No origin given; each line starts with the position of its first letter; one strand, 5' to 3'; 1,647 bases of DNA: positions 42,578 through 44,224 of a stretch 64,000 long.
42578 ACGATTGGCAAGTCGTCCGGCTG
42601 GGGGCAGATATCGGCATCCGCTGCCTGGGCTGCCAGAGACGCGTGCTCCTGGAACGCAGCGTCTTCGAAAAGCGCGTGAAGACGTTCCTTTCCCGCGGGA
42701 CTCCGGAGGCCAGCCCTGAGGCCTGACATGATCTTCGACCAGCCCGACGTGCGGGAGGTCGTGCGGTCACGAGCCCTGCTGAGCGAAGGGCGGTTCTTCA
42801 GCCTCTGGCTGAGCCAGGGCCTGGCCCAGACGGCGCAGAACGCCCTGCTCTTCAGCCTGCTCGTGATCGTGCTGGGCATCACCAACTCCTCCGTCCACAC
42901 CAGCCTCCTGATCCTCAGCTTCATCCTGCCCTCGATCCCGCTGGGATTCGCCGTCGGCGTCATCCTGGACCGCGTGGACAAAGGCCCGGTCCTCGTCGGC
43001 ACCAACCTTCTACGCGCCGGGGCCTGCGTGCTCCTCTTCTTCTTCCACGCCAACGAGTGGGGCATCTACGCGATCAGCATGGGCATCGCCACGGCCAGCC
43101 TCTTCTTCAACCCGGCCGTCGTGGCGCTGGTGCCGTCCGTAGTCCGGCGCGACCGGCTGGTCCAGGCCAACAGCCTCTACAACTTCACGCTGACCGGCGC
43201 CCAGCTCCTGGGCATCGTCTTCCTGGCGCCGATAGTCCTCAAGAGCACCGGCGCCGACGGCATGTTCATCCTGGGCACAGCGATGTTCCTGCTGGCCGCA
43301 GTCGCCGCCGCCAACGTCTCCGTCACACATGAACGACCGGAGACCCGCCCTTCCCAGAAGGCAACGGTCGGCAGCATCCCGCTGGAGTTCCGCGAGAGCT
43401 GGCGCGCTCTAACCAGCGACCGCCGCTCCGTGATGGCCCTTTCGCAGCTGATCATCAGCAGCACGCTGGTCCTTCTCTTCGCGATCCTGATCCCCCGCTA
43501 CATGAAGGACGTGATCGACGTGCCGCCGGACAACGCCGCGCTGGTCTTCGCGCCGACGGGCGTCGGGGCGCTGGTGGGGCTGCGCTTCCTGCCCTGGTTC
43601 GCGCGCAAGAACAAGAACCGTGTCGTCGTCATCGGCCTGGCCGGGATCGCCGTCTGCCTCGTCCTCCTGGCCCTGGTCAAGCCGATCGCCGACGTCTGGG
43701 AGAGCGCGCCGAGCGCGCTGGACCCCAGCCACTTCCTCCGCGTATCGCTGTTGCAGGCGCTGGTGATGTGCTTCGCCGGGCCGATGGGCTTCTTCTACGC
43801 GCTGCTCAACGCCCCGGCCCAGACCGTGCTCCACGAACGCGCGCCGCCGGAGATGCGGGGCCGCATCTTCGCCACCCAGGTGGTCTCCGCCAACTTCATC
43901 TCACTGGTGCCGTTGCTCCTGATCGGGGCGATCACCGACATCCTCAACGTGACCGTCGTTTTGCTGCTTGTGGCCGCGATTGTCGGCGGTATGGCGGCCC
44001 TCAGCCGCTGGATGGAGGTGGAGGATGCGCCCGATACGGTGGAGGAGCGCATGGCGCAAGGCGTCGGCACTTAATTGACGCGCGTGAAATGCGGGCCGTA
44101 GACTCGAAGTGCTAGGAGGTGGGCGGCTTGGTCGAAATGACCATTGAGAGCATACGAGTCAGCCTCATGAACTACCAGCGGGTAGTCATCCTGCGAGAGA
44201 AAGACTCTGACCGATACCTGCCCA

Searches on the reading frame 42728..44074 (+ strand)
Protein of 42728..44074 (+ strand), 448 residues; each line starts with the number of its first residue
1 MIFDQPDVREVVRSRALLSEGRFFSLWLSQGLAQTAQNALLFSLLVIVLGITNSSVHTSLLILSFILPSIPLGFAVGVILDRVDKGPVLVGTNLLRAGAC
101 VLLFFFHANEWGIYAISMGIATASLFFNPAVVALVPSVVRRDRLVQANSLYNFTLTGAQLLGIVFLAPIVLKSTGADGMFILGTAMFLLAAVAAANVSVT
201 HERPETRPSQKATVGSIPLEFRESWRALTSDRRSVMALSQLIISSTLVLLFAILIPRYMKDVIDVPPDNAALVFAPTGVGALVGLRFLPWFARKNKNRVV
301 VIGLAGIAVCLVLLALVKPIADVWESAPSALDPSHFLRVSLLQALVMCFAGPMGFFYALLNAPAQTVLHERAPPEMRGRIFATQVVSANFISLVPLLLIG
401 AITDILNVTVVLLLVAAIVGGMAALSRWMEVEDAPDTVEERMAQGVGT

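Call 62: search_protein_families(library=pfam, proteins=[window:42728-44074:+], max_evalue=0.00001)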
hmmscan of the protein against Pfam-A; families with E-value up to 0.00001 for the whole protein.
window:42728-44074:+ (448 aa): 2 families
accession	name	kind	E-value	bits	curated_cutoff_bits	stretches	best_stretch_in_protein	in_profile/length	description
PF07690.21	MFS_1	-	1.6e-28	100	33.4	2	26-320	1-291/347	Major Facilitator Superfamily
PF13347.12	MFS_2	-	4.6e-10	39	27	1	57-402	34-380/427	MFS/sugar transport protein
